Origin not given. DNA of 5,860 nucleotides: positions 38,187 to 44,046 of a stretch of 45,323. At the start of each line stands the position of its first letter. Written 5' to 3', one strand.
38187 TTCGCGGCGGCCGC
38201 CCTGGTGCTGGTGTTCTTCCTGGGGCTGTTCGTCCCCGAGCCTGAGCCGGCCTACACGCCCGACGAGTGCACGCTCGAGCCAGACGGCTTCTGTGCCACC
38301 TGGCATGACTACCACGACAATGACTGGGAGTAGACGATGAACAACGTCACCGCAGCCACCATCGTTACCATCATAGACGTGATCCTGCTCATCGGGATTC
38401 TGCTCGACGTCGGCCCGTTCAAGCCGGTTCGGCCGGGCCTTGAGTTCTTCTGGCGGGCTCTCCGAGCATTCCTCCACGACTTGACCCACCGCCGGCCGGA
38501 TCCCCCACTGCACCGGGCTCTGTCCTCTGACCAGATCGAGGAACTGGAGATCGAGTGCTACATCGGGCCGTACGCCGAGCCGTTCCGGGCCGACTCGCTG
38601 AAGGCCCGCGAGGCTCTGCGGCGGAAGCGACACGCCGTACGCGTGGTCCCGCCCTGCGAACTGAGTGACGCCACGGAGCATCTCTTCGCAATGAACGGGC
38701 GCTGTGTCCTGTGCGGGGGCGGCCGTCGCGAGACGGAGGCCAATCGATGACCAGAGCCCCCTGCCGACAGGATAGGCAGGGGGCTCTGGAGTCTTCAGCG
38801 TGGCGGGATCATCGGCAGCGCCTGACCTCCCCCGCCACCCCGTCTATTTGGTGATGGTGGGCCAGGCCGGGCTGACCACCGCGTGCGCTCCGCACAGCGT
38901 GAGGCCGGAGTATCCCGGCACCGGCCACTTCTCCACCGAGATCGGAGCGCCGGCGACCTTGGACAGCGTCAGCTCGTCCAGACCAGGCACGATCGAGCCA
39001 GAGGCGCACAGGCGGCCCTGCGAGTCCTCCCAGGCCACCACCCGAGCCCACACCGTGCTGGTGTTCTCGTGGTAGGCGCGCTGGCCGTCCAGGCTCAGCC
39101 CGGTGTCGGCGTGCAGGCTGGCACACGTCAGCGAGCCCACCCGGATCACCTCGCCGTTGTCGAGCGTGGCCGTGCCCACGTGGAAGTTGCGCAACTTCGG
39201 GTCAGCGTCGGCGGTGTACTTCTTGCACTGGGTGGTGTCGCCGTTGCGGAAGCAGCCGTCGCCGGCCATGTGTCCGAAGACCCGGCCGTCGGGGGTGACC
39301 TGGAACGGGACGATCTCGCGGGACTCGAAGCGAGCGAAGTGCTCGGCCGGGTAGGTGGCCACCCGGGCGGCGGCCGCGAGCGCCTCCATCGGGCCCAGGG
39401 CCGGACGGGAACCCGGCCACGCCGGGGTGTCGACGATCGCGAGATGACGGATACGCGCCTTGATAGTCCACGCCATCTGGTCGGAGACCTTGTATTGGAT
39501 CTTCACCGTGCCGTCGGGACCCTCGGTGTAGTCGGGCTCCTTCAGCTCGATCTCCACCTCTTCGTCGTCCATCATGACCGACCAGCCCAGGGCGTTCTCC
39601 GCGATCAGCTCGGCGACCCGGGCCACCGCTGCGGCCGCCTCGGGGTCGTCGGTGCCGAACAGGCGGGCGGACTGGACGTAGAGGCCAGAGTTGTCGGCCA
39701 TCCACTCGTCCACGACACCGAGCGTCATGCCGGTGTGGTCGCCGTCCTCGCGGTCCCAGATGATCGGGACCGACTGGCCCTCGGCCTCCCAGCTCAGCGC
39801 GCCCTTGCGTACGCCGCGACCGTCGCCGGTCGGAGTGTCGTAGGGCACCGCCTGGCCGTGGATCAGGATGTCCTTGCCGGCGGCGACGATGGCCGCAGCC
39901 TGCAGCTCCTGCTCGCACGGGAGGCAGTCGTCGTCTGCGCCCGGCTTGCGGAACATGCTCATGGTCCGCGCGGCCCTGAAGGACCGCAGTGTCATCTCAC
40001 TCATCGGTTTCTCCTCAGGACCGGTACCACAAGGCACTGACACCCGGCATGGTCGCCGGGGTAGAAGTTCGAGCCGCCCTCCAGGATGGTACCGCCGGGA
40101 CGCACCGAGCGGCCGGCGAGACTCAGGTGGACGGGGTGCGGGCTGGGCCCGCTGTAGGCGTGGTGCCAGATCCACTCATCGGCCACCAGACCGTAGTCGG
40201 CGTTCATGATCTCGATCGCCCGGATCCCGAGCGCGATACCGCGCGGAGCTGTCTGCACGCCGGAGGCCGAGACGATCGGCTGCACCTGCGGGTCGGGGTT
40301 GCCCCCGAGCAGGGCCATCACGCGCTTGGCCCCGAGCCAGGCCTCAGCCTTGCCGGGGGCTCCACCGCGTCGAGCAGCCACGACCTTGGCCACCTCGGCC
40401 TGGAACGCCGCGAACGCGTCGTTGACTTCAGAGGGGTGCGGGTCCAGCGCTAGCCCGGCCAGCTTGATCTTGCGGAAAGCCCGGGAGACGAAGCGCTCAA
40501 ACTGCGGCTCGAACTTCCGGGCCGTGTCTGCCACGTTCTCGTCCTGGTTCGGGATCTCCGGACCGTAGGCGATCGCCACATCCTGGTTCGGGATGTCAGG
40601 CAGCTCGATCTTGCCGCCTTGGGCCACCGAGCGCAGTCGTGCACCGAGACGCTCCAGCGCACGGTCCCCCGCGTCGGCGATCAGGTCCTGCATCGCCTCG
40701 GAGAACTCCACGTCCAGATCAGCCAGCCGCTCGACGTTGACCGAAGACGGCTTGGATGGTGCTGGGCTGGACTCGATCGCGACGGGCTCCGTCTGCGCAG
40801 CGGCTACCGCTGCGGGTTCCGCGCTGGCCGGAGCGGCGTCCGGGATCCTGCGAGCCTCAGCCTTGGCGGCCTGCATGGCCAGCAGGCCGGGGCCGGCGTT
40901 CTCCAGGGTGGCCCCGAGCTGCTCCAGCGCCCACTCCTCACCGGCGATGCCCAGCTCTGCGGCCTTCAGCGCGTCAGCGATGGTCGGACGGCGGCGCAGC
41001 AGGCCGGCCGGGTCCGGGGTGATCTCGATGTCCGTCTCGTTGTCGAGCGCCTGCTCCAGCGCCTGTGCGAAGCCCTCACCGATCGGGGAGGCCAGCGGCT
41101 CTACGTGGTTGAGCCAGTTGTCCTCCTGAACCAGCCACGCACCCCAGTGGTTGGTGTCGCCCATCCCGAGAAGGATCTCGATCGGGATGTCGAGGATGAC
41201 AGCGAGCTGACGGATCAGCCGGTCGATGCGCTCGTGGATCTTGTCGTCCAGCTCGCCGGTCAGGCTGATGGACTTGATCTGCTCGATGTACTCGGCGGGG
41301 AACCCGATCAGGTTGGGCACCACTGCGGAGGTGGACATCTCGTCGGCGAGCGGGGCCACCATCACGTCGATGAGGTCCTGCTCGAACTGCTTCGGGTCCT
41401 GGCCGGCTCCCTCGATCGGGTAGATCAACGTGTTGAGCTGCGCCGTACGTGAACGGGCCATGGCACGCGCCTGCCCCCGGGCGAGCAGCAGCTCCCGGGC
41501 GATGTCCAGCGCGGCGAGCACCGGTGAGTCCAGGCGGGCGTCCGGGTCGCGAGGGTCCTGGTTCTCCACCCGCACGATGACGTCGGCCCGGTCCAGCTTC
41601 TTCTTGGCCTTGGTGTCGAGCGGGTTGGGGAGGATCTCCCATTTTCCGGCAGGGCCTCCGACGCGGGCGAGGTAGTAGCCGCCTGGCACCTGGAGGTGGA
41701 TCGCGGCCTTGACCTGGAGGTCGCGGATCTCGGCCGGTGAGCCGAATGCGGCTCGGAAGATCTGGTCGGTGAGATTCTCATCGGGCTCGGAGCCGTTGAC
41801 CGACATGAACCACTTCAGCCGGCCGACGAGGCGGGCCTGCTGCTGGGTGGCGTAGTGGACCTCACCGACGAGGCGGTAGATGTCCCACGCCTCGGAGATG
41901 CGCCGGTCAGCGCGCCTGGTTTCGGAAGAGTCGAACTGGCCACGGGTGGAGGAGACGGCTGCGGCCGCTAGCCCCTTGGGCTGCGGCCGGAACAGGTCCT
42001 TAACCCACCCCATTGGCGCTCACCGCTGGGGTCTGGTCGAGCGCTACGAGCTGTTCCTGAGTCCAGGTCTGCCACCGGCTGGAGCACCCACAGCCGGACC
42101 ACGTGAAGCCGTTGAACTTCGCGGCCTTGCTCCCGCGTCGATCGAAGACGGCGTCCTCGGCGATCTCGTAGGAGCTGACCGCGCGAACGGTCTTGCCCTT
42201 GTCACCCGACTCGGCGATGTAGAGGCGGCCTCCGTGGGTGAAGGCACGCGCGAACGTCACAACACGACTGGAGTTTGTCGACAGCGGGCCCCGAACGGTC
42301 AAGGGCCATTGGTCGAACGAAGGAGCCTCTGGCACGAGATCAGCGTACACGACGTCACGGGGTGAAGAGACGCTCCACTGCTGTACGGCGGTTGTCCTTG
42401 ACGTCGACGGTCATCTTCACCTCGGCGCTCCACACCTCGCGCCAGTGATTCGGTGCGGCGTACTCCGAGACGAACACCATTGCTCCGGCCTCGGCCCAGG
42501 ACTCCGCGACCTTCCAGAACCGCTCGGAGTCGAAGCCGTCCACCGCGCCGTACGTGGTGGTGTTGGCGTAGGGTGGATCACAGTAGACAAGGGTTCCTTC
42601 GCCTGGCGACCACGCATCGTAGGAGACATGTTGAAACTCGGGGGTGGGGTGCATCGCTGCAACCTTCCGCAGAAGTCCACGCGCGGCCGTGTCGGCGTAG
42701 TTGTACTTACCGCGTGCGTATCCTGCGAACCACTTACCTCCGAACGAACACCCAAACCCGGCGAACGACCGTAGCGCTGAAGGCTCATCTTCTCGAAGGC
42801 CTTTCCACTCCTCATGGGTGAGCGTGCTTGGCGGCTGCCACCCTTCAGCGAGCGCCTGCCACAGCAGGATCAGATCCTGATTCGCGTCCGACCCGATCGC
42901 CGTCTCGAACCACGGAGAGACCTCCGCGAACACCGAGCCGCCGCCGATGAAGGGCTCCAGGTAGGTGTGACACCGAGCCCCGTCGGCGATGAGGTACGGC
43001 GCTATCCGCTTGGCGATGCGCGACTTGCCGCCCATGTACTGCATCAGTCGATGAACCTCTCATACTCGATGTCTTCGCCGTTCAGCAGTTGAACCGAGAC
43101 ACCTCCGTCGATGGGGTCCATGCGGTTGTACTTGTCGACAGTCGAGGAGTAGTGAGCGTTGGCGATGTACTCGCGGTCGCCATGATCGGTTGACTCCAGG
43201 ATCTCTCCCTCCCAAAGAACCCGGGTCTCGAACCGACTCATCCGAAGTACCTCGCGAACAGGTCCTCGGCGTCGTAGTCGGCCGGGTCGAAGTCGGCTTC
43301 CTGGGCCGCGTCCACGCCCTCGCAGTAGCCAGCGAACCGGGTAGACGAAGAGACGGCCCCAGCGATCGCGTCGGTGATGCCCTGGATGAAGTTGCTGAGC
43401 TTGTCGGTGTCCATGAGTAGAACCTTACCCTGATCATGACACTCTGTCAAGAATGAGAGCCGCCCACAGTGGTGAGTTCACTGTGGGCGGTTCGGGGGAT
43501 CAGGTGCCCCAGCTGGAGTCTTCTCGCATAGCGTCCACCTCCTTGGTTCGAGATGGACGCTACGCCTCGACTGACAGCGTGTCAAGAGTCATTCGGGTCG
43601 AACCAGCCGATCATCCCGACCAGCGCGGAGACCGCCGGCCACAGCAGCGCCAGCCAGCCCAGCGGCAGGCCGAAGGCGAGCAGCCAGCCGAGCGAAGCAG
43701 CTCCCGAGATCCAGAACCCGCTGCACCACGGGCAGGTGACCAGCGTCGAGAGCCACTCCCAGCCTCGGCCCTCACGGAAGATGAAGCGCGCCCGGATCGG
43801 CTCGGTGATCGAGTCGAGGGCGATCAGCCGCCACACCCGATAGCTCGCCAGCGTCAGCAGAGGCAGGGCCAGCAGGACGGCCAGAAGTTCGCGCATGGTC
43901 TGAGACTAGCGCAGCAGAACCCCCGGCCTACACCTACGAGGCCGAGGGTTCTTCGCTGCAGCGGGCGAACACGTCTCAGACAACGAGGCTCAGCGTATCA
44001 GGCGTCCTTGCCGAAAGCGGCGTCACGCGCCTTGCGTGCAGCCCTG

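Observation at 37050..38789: Reverse-oriented, self-promoted 7-gene cassette of small membrane and zinc-ribbon proteins splits the protease | major-capsid junction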

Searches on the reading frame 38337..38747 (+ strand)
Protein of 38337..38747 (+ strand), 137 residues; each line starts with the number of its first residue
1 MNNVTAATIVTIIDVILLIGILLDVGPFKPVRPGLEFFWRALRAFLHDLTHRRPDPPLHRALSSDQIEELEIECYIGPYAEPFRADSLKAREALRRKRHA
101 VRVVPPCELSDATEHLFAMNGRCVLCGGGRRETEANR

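Call 16: search_protein_families(library=pfam, max_evalue=1, proteins=[window:38337-38747:+])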
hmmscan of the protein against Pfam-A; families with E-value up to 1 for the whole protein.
window:38337-38747:+ (137 aa): 0 families

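Call 17: search_protein_families(library=phrogs, max_evalue=1, proteins=[window:38337-38747:+])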
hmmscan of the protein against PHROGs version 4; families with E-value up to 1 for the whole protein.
window:38337-38747:+ (137 aa): 0 families

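Call 44: find_homologous_proteins(query=window:38337-38747:+, max_evalue=0.01)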
Query window:38337-38747:+ (137 aa): 15 proteins with E <= 0.01 among 87 candidates.
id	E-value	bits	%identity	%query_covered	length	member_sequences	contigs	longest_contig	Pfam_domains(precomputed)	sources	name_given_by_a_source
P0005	2.7e-87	308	100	100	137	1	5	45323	-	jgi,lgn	jgi:hypothetical protein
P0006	1.5e-54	202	69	95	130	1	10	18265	-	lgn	-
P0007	5.1e-54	200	71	95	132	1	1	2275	-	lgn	-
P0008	6.3e-53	196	70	95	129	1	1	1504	-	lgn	-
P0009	3.8e-34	135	54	88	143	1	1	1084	-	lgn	-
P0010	7.3e-33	131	60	76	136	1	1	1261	-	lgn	-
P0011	8.7e-33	131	55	85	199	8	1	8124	-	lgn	-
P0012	3.7e-31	126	55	85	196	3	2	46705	-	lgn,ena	-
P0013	8.3e-31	125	57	81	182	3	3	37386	-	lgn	-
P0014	1.6e-30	124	52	88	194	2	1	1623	-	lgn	-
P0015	6.2e-29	119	59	73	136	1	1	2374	-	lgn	-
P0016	1.7e-28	117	53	87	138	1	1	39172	-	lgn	-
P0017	5.4e-28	116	53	84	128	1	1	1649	-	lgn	-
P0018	3.8e-27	113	73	52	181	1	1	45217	-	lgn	-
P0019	1.2e-24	105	46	90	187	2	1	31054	-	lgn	-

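Call 46: search_protein_families(library=padloc, max_evalue=1, proteins=[window:38337-38747:+])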
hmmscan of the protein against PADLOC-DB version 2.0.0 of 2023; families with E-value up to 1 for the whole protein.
window:38337-38747:+ (137 aa): 0 families

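Call 47: search_protein_families(library=ncbifam, max_evalue=1, proteins=[window:38337-38747:+])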
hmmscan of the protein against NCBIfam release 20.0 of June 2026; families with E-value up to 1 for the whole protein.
window:38337-38747:+ (137 aa): 0 families

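Call 48: find_encoding_contigs(protein=P0012, flank=5000, max_places=1)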
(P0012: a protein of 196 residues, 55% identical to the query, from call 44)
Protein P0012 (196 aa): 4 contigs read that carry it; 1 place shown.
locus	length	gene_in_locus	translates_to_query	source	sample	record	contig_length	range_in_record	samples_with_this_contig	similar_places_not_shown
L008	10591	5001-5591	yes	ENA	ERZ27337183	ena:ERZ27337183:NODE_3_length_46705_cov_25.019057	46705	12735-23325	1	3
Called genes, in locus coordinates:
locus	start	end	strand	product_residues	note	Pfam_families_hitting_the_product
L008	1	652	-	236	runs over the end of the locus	-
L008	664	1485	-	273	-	-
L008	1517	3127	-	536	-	-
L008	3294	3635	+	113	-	-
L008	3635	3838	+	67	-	-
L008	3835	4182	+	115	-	PF24623:Phage_zn_bind_8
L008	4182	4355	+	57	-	-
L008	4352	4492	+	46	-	-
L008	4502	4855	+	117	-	-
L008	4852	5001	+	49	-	-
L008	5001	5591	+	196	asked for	-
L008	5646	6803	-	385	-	-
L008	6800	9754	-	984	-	PF14890:Intein_splicing (weak)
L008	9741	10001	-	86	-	-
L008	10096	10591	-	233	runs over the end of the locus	PF02086:MethyltransfD12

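Call 49: find_encoding_contigs(protein=P0016, flank=5000, max_places=1)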
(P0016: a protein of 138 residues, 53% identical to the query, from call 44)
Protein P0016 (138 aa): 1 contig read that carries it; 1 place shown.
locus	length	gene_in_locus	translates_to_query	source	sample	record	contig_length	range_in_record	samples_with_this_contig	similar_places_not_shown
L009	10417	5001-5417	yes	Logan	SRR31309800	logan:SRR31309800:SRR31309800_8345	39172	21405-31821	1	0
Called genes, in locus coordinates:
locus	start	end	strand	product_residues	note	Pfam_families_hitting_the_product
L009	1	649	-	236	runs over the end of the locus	-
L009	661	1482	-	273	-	-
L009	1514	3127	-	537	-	-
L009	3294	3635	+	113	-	-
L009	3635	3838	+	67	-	-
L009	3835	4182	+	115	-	PF24623:Phage_zn_bind_8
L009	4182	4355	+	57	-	-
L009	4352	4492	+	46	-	-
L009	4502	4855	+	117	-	-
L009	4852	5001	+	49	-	-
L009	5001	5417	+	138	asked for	-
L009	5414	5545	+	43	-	-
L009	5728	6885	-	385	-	-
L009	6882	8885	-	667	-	-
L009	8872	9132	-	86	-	-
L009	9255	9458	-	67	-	-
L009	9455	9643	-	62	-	-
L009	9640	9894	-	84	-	-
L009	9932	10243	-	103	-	PF07098:DUF1360 (faint)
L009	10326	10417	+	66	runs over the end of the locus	-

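Call 66: predict_structure(alignment_id=A2)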
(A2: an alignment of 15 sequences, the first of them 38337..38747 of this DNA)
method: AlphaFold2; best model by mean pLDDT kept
length: 137 residues; sequences in the alignment: 15
mean_pLDDT: 59.9   pTM: 0.24
mean pLDDT of the five models: 59.9, 59.9, 58.5, 55.7, 55.5
residues with pLDDT >= 90: 0; 70-90: 37; 50-70: 57; < 50: 43
segments of 3 or more residues with pLDDT < 50: 53-63, 65-67, 69-77, 79-81, 99-105, 131-137
pLDDT, mean of each block of 10 residues (from residue 1): 76 77 65 74 77 49 47 47 52 55 51 59 61 43
secondary structure, 60 per line:
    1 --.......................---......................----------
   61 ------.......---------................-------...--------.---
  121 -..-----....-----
elements in order: H3-25 H29-50 H67-73 H83-98

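Call 83: search_protein_families(library=pfam, max_evalue=10, proteins=[L008:3835-4179:+])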
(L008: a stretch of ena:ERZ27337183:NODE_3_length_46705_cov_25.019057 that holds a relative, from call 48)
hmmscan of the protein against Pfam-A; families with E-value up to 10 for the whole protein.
L008:3835-4179:+ (115 aa): 1 family
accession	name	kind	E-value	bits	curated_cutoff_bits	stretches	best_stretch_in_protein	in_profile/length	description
PF24623.2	Phage_zn_bind_8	-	1.1e-07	31.9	24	1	15-50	11-46/57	Putative DNA-binding phage zinc finger domain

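Call 95: search_solved_structures(query=A2, max_evalue=10)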
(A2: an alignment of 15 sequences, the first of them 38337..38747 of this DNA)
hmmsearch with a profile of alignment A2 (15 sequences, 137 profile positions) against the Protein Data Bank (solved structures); distinct sequences matched with E-value up to 10: 0.

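Call 104: find_encoding_contigs(protein=P0006, flank=4000, max_places=2)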
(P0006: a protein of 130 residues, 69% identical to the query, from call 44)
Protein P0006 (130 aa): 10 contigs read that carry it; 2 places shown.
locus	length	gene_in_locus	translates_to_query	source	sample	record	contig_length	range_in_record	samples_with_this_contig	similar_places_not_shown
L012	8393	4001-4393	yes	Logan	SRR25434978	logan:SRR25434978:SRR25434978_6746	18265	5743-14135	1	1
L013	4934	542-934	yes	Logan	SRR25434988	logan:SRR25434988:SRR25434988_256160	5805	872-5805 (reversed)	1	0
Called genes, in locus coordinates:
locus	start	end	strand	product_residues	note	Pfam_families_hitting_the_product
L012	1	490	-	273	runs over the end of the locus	-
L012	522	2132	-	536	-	-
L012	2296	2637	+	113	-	-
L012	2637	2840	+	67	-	-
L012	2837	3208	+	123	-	-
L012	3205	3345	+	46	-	-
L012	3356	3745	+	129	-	-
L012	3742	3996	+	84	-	PF24623:Phage_zn_bind_8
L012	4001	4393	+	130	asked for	-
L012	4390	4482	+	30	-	-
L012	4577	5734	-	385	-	-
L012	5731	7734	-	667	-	-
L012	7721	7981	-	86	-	-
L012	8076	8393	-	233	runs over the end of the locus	PF02086:MethyltransfD12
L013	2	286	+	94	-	?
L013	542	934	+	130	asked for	-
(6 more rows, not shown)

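Call 108: search_dna_similar(query=window:38337-38747:+, collection=phages, mode=protein, max_evalue=0.001, max_rows=10)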
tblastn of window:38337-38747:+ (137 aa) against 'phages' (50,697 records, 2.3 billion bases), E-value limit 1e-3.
No match.

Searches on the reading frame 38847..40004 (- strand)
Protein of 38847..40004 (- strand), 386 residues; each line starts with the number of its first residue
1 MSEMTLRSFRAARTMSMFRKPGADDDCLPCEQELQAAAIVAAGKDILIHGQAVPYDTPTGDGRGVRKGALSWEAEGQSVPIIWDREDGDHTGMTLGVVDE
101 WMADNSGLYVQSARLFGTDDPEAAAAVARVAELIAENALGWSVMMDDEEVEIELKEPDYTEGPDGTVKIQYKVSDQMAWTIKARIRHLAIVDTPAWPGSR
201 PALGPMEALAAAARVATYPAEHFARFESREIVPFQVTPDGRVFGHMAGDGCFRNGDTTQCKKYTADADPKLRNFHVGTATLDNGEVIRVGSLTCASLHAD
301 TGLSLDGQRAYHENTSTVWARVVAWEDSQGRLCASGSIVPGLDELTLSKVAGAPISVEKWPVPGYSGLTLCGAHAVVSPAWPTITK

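Call 16: search_protein_families(library=pfam, max_evalue=1, proteins=[window:38847-40004:-])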
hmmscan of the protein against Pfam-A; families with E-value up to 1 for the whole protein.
window:38847-40004:- (386 aa): 0 families

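Call 17: search_protein_families(library=phrogs, max_evalue=1, proteins=[window:38847-40004:-])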
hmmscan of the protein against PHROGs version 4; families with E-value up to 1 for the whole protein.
window:38847-40004:- (386 aa): 4 families
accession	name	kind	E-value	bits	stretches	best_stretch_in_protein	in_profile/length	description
phrog_859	-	head and packaging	1.5e-28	100.8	1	56-382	389-717/807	portal protein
phrog_21470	-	unknown function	8.1e-18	65.4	2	210-382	213-382/500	-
phrog_18402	-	head and packaging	5.2e-13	49.3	1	209-382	10-172/861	head maturation protease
phrog_29860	-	head and packaging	2.9e-07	30.9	1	218-382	16-176/405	virion structural protein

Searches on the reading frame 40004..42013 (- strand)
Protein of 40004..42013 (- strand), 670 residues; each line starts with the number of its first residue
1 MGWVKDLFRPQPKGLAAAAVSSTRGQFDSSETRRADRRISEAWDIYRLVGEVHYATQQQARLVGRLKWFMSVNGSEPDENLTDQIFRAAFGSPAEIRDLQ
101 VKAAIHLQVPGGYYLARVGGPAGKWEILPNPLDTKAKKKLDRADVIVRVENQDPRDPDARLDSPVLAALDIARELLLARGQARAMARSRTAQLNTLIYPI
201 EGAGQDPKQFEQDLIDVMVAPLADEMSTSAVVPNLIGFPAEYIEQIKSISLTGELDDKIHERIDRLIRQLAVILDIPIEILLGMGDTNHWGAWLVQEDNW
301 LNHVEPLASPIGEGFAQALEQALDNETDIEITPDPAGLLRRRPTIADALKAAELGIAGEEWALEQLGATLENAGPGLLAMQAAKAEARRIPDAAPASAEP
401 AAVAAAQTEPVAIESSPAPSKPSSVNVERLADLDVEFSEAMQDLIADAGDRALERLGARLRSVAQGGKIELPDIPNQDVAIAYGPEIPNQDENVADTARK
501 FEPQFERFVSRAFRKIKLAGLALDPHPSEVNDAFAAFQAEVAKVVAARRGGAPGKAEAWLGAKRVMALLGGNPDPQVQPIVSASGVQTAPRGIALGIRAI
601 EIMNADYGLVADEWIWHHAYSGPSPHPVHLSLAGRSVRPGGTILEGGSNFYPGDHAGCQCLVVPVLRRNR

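Call 16: search_protein_families(library=pfam, max_evalue=1, proteins=[window:40004-42013:-])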
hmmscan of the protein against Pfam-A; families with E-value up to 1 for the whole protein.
window:40004-42013:- (670 aa): 0 families

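Call 17: search_protein_families(library=phrogs, max_evalue=1, proteins=[window:40004-42013:-])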
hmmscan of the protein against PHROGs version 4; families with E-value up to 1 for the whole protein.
window:40004-42013:- (670 aa): 2 families
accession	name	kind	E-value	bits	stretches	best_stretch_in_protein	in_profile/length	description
phrog_776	-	head and packaging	2.4e-41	143.2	1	15-497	24-578/620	portal protein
phrog_324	-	head and packaging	0.71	9.8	0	613-667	265-319/624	head morphogenesis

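Call 109: search_dna_similar(query=window:40004-42013:-, collection=phages, mode=protein, max_evalue=1e-10, max_rows=8)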
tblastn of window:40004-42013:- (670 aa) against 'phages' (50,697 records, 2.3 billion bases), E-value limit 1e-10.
Records with a match: 677; places in all: 677; records where one place covers at least 80% of the query: 0.
Best place of each record, by identity: <60% 677.
By first word of the organism name: Mycobacterium 431; Microbacterium 125; Gordonia 75; Arthrobacter 18; Streptomyces 17; Curtobacterium 2; Tsukamurella 2; Actinoplanes 2; Rhodococcus 1; Pseudanabaena 1; and 3 more.
By host as written in the record: Mycobacterium smegmatis mc2 155 314; Mycobacterium smegmatis mc#155 70; Microbacterium foliorum NRRL B-24224 56; Gordonia terrae 3612 52; Microbacterium paraoxydans NWU1 27; Microbacterium foliorum NRRL B-24224 SEA 26; Gordonia rubripertincta NRRL B-16540 12; Mycobacterium smegmatis mc2155 9; and 47 more.
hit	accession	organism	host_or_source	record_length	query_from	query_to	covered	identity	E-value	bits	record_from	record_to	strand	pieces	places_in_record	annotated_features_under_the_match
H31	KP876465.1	Streptomyces phage YDN12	Streptomyces griseus subsp. griseus ...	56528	16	390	56%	26.1%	4e-15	86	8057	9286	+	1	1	portal protein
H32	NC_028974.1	Streptomyces phage YDN12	Streptomyces griseus subsp. griseus ...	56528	16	390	56%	26.1%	4e-15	86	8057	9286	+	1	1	portal protein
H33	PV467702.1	Gordonia phage Jollymon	Gordonia rubripertincta NRRL B-16540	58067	12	373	54%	26.2%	5e-19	98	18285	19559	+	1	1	41: portal protein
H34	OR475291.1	Gordonia phage Soos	Gordonia rubripertincta NRRL B-16540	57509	12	373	54%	25.9%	9e-18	94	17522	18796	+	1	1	37: portal protein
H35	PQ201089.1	Gordonia phage Sting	Gordonia rubripertincta NRRL B-16540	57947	12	373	54%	25.9%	1e-17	94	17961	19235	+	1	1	40: portal protein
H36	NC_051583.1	Mycobacterium phage Saguaro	Mycobacterium smegmatis mc#155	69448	40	388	52%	26.9%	3e-13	80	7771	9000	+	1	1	11: portal protein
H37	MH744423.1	Mycobacterium phage Saguaro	Mycobacterium smegmatis mc#155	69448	40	388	52%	26.9%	3e-13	80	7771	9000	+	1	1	11: portal protein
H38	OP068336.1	Microbacterium phage Grassboy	Microbacterium foliorum NRRL B-24224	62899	13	359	52%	26.8%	4e-17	92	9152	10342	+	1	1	23: portal protein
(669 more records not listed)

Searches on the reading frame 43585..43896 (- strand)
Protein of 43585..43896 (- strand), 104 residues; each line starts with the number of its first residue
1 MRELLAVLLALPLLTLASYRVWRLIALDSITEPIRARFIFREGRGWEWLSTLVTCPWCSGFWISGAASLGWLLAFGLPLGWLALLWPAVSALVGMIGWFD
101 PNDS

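Call 65: search_protein_families(library=pfam, max_evalue=0.01, proteins=[window:43585-43896:-])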
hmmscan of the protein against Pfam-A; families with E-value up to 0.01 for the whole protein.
window:43585-43896:- (104 aa): 1 family
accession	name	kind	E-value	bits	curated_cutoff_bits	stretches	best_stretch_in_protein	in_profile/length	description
PF07098.16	DUF1360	-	5.1e-10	39.7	21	1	13-74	1-78/102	Protein of unknown function (DUF1360)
